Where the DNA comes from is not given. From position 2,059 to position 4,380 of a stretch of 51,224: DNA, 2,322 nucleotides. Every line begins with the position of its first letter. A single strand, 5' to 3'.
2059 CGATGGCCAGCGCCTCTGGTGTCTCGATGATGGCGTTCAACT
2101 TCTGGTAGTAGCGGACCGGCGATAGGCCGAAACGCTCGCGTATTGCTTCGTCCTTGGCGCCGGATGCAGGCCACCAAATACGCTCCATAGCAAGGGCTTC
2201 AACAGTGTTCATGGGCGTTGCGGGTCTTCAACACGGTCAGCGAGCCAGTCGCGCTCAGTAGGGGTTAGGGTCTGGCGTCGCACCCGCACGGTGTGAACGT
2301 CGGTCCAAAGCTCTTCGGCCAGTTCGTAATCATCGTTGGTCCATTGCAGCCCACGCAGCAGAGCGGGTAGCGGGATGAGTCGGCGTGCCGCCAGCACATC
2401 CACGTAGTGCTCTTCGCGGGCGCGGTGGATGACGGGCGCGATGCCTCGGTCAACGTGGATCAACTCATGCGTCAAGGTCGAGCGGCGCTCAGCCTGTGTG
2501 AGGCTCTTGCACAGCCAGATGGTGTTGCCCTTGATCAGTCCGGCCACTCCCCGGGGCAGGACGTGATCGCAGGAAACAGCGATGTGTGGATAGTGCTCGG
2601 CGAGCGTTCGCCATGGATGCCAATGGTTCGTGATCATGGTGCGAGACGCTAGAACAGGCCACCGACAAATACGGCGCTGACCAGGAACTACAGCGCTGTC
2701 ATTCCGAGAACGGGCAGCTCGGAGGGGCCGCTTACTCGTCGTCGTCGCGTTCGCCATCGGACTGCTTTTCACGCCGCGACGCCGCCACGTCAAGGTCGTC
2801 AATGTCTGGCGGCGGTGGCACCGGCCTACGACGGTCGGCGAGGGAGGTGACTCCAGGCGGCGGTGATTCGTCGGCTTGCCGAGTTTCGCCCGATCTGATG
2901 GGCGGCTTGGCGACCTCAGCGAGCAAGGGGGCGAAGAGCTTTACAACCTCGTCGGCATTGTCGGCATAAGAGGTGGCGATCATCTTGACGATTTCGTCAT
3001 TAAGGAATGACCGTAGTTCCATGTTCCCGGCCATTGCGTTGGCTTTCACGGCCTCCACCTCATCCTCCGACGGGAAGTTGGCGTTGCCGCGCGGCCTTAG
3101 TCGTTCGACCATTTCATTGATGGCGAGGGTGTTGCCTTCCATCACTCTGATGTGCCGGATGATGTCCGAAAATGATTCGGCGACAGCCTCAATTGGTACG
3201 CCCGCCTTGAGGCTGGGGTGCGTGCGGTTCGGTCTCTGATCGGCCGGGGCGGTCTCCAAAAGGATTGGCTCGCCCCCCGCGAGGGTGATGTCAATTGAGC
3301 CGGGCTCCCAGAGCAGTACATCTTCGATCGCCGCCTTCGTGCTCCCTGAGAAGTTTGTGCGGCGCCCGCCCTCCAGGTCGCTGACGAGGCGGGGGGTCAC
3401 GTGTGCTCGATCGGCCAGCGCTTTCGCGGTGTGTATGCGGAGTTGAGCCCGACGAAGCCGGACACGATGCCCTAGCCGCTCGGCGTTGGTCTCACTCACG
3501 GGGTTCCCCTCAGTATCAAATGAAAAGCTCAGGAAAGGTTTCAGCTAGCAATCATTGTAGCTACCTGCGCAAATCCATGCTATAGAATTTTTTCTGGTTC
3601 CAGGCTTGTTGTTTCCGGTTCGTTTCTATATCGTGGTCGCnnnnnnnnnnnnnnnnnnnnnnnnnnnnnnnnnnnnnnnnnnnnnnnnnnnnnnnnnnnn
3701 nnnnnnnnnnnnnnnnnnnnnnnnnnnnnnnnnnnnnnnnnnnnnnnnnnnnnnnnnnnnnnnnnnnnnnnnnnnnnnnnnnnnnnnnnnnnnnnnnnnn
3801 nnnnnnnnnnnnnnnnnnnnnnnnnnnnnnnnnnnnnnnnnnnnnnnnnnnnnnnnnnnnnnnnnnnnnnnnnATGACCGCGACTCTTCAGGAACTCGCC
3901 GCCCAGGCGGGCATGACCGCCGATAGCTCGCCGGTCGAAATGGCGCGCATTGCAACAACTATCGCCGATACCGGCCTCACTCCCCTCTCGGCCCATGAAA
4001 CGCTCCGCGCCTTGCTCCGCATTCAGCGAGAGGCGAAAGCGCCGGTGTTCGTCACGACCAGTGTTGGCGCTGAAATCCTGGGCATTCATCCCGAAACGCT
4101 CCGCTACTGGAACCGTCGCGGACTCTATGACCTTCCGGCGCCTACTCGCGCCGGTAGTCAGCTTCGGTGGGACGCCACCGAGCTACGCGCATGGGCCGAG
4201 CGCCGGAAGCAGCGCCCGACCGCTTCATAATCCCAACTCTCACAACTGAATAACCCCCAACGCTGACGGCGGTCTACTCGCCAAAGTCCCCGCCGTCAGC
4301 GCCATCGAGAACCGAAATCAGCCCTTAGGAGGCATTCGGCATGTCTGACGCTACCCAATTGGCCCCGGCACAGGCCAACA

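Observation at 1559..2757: Accessory cargo inside the lysogeny operon: membrane protein plus DUF3263 downstream of an ImmR/ImmA pair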

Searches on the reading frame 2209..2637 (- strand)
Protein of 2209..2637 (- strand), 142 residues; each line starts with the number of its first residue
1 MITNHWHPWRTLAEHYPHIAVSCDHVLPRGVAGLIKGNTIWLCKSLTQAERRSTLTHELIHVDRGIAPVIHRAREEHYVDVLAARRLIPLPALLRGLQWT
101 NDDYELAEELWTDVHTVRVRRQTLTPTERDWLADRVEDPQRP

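Call 27: search_solved_structures(query=window:2209-2637:-, max_evalue=1, show_alignments=2)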
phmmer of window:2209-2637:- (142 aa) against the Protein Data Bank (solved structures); distinct sequences matched with E-value up to 1: 1.
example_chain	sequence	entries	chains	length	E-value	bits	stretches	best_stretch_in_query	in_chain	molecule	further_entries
3oft_A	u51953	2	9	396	0.61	13.4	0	12-72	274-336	Cytochrome P450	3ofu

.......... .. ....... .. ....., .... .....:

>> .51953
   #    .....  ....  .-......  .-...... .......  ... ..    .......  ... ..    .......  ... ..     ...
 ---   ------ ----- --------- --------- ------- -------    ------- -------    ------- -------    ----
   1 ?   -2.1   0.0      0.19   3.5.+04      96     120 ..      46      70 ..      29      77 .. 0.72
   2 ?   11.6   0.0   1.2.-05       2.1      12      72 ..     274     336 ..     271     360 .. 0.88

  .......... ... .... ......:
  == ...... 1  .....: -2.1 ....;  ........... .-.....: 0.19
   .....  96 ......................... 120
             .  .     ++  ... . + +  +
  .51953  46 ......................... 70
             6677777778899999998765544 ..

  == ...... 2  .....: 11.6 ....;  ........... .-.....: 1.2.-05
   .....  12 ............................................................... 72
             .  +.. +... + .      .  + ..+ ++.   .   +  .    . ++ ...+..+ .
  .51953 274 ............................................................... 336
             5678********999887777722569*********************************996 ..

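Call 76: search_solved_structures(query=A5, max_evalue=1, show_alignments=2)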
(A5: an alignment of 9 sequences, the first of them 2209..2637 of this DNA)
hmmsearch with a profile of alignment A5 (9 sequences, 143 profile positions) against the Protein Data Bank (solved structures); distinct sequences matched with E-value up to 1: 6.
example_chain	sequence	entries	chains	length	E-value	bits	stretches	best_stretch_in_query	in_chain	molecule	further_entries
4qhf_A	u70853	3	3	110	0.026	17.7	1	12-70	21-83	Uncharacterized protein MJ1213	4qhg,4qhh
4qhj_A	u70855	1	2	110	0.027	17.7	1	12-70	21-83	Uncharacterized protein MJ1213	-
4qhi_A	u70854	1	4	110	0.09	16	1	14-70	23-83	Uncharacterized protein MJ1213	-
5eyt_A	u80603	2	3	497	0.13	15.5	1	48-118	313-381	Adenylosuccinate lyase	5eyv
1yis_A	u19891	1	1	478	0.35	14.1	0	47-122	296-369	adenylosuccinate lyase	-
5tqi_A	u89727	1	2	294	0.7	13.1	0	26-71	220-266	Pyridoxal kinase PdxY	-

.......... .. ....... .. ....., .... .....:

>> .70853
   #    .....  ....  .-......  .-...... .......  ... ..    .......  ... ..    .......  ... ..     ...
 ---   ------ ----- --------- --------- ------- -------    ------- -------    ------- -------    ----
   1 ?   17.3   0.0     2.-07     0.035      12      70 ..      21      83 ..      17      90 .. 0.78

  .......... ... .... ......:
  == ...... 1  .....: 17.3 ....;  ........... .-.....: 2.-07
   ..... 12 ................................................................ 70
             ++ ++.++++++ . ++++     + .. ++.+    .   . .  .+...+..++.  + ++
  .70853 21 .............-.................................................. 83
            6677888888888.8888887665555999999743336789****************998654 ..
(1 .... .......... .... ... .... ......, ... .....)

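Call 77: search_protein_families(library=pfam, alignment_id=A5, max_evalue=0.1)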
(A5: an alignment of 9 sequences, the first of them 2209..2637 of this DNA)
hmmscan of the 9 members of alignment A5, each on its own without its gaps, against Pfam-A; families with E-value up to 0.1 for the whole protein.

A. member 1, window:2209-2637:- (142 aa): 2 families
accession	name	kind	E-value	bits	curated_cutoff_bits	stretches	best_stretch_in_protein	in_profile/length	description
PF06114.19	Peptidase_M78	-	0.022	15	22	1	36-105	27-104/123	IrrE N-terminal-like domain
PF18865.6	AbiJ_NTD5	-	0.065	13.6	26.7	0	91-106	42-57/93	AbiJ N-terminal domain 5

B. families by the number of members that match (of 9 scanned): 4 families
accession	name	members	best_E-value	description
PF06114.19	Peptidase_M78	9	1.8e-08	IrrE N-terminal-like domain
PF18865.6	AbiJ_NTD5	2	0.056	AbiJ N-terminal domain 5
PF20573.4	DUF6782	1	4.1e-05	Putative metallopeptidase family (DUF6782)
PF12311.13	DUF3632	1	0.087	Protein of unknown function (DUF3632)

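Call 93: search_dna_similar(query=window:2209-2637:-, collection=phages, mode=protein, max_evalue=0.001, max_rows=60, rows=spread)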
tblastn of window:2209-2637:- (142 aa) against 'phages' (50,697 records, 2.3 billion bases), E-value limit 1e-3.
Records with a match: 259; places in all: 259; records where one place covers at least 80% of the query: 256.
Best place of each record, by identity: >=99% 1; 95-99% 1; 60-80% 2; <60% 255.
By first word of the organism name: Gordonia 215; Mycobacterium 36; Rhodococcus 4; Mycolicibacterium 1; Bacteriophage 1; Microcystis 1; Dulem 1.
By host as written in the record: Gordonia terrae 3612 171; Mycobacterium smegmatis mc2 155 16; Gordonia terrae CAG3 11; - 9; Gordonia rubripertincta NRRL B-16540 9; Gordonia rubripertincta NRRL B-16540 SEA 4; Gordonia malaquae strain BEN700 4; Gordonia terrae ATCC 3612 3; and 25 more.
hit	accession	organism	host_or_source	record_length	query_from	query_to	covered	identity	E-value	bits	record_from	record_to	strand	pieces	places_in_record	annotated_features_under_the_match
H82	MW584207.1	Mycobacterium phage prophiGD12-2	Mycobacterium abscessus GD12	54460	1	142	100%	99.3%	4e-76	250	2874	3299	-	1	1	5: helix-turn-helix DNA binding domain protein | 4: helix-turn-helix DNA binding domain protein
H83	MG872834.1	Gordonia phage Confidence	Gordonia terrae 3612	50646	1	128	90%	59.7%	7e-29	115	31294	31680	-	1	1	41: hypothetical protein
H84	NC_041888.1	Mycobacterium phage Tortellini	Mycobacterium smegmatis mc2 155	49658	6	138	94%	51.9%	1e-25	106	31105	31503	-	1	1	metallo-protease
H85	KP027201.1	Mycobacterium phage Sbash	Mycobacterium smegmatis mc2 155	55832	2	138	96%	49.6%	9e-23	98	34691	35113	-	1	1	42: IrrE-like protein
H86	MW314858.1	Mycobacterium phage phiGD20-1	Mycobacterium abscessus GD35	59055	2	128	89%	53.4%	2e-24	102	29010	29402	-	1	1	38: peptidase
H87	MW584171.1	Mycobacterium phage prophiGD22-1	Mycobacterium abscessus GD22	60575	2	128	89%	53.4%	2e-24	102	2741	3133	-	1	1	7: peptidase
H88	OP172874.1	Mycobacterium phage Mask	Mycobacterium smegmatis mc#155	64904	6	138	94%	50.4%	4e-24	102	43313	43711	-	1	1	47: IrrE-like protein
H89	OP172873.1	Mycobacterium phage Sejanus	Mycobacterium smegmatis mc#155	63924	2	128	89%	51.2%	2e-24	102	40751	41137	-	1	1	44: IrrE-like protein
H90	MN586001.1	Mycobacterium phage Donkeykong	Mycobacterium smegmatis mc2 155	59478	2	128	89%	50.4%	5e-22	96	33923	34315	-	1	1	43: peptidase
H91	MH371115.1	Mycobacterium phage Clifton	Mycobacterium smegmatis mc2 155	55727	2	128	89%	50.4%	6e-22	96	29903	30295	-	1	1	39: peptidase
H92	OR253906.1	Gordonia phage Thimann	Gordonia rubripertincta Grub38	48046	6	132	89%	48.8%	1e-15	77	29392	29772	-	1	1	38: metalloprotease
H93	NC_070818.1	Gordonia phage Mcklovin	Gordonia terrae 3612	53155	6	132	89%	48.8%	1e-15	77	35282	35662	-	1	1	38: metallo-protease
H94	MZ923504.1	Microcystis phage MinS1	Microcystis aeruginosa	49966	2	138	96%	43.5%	2e-16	80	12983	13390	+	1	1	hypothetical protein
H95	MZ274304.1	Gordonia phage Agueybana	Gordonia terrae 3612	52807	2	138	96%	42.4%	1e-15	78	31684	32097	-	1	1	40: metalloprotease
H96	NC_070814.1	Gordonia phage Easley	Gordonia terrae CAG3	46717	2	138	96%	42.4%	2e-15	77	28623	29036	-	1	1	37: metallo-protease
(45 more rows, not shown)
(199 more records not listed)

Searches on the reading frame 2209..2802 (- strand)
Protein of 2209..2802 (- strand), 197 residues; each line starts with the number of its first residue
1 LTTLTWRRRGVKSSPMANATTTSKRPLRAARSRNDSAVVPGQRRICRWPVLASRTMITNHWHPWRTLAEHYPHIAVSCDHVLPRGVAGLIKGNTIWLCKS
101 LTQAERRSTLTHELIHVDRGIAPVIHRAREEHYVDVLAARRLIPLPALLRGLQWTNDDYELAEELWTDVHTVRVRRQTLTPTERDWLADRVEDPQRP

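Call 3: search_protein_families(library=pfam, proteins=[window:2209-2802:-], max_evalue=0.1)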
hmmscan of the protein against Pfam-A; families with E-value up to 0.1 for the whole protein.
window:2209-2802:- (197 aa): 2 families
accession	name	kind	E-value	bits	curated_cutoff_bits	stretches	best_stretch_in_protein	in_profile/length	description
PF06114.19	Peptidase_M78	-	0.048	13.9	22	1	91-160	27-104/123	IrrE N-terminal-like domain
PF18865.6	AbiJ_NTD5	-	0.096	13.1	26.7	0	146-161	42-57/93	AbiJ N-terminal domain 5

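Call 4: search_protein_families(library=phrogs, proteins=[window:2209-2802:-], max_evalue=0.01)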
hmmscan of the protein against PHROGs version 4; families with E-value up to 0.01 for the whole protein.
window:2209-2802:- (197 aa): 1 family
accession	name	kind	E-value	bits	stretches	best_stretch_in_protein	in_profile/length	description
phrog_87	-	other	1.7e-18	68.2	1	55-186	33-171/227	metallo-protease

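Call 6: search_protein_families(library=ncbifam, proteins=[window:2209-2802:-], max_evalue=0.1)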
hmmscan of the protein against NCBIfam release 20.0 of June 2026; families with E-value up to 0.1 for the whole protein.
window:2209-2802:- (197 aa): 1 family
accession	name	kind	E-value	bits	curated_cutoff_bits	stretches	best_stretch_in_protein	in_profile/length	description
NF000494.1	FosF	exception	0.067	13.2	280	1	65-120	16-70/132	fosfomycin resistance glutathione transferase FosF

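Call 7: search_protein_families(library=padloc, proteins=[window:2209-2802:-], max_evalue=0.1)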
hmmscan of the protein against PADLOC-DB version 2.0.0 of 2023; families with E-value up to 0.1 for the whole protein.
window:2209-2802:- (197 aa): 0 families

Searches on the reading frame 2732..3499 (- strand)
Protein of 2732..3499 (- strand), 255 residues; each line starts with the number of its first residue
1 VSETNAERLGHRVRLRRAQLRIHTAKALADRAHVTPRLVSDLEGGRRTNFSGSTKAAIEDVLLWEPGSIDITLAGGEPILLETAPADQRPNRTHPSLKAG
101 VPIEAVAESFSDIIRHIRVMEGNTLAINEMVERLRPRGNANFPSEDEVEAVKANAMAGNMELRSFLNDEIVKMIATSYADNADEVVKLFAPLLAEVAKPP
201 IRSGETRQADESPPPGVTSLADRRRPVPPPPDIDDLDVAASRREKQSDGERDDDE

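Call 3: search_protein_families(library=pfam, proteins=[window:2732-3499:-], max_evalue=0.1)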
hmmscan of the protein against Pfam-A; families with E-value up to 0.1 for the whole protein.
window:2732-3499:- (255 aa): 2 families
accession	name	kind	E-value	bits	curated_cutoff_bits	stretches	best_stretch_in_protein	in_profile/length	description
PF13560.12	HTH_31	-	4.6e-05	24.1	27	1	8-54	1-46/64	Helix-turn-helix domain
PF20232.3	T6SS_FHA_C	-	0.079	13.2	23.7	0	102-138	86-123/180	C-terminal domain of Type VI secretion system FHA protein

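Call 4: search_protein_families(library=phrogs, proteins=[window:2732-3499:-], max_evalue=0.01)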
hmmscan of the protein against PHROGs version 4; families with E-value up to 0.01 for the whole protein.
window:2732-3499:- (255 aa): 3 families
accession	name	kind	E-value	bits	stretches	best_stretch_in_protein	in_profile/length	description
phrog_6288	-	unknown function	4.2e-10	40.7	1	3-149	24-162/322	-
phrog_37057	-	transcription regulation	0.0023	19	1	8-89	13-91/144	transcriptional regulator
phrog_5823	-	transcription regulation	0.003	17.7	1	6-57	4-54/404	transcriptional regulator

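Call 6: search_protein_families(library=ncbifam, proteins=[window:2732-3499:-], max_evalue=0.1)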
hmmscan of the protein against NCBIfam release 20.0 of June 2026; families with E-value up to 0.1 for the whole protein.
window:2732-3499:- (255 aa): 3 families
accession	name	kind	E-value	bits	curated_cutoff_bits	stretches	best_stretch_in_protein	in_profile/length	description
TIGR03070.1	couple_hipB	subfamily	0.0018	18.2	71.65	1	8-48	2-41/58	type II toxin-antitoxin system Y4mF family antitoxin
NF006015.0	PRK08154.1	subfamily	0.0031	16.7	204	1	7-46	29-67/314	anaerobic benzoate catabolism transcriptional regulator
NF052403.1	ESX1TransRegEspM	equivalog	0.012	14.5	550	1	6-108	136-236/367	ESX-1 type VII secretion system transcriptional regulator EspM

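Call 7: search_protein_families(library=padloc, proteins=[window:2732-3499:-], max_evalue=0.1)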
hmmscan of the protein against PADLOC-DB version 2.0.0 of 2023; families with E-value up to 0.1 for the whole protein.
window:2732-3499:- (255 aa): 0 families

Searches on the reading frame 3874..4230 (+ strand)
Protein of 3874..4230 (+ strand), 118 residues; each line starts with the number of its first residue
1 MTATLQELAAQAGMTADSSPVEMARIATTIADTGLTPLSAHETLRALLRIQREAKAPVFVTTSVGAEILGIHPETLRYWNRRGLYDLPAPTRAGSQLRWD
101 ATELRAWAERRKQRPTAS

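Call 3: search_protein_families(library=pfam, proteins=[window:3874-4230:+], max_evalue=0.1)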
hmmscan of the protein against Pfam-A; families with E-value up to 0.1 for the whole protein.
window:3874-4230:+ (118 aa): 3 families
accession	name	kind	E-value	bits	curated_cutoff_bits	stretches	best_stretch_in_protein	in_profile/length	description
PF12728.13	HTH_17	-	2.9e-07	31.1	27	1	61-111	3-50/51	Helix-turn-helix domain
PF13411.12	MerR_1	-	9.7e-06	26.1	21.6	1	66-103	7-42/69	MerR HTH family regulatory protein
PF00376.29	MerR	-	1.8e-05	24.9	28.2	1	66-84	6-24/38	MerR family regulatory protein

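Call 4: search_protein_families(library=phrogs, proteins=[window:3874-4230:+], max_evalue=0.01)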
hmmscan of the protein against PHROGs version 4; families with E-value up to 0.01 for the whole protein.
window:3874-4230:+ (118 aa): 6 families
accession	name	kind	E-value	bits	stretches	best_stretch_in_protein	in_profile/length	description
phrog_66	-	integration and excision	8.6e-08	33.2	1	51-116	85-148/412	excisionase and transcriptional regulator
phrog_597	-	DNA, RNA and nucleotide metabolism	1.4e-06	29.4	1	50-114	103-167/200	DNA binding protein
phrog_4745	-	DNA, RNA and nucleotide metabolism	9.3e-05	23.2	1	50-114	22-90/107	DNA binding protein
phrog_11671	-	unknown function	0.00017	22.7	1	61-93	9-39/146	-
phrog_57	-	head and packaging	0.00025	21.9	1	53-114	6-65/199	terminase small subunit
phrog_2474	-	transcription regulation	0.0031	18.4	1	51-84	40-73/118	MerR-like transcriptional regulator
